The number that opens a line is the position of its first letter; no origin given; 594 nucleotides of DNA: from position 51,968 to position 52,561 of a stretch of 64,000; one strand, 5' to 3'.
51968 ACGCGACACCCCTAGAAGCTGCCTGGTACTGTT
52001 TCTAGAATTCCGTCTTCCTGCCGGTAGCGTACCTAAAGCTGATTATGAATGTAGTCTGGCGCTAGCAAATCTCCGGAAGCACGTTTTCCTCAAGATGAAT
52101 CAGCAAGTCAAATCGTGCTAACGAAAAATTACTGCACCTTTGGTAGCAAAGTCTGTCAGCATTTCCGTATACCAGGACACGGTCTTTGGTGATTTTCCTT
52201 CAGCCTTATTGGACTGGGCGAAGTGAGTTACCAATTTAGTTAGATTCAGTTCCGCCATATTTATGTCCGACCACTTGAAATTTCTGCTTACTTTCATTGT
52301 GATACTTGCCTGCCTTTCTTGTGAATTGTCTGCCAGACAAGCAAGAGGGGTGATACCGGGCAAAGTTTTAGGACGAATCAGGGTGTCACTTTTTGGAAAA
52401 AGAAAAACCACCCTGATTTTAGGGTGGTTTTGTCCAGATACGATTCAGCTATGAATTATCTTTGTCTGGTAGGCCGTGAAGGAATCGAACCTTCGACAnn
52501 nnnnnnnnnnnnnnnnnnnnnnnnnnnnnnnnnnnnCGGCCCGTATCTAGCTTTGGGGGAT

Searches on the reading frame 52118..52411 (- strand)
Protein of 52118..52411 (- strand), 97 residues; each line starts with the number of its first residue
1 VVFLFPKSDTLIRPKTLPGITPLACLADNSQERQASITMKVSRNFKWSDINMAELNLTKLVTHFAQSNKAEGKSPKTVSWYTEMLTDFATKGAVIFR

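Call 75: search_protein_families(library=pfam, proteins=[window:52118-52411:-], max_evalue=0.01)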
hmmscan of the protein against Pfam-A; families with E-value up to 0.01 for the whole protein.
window:52118-52411:- (97 aa): 1 family
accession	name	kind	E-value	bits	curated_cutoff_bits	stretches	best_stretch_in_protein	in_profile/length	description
PF09519.16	RE_HindVP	-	0.0012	18.4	25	1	44-94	210-258/332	HindVP restriction endonuclease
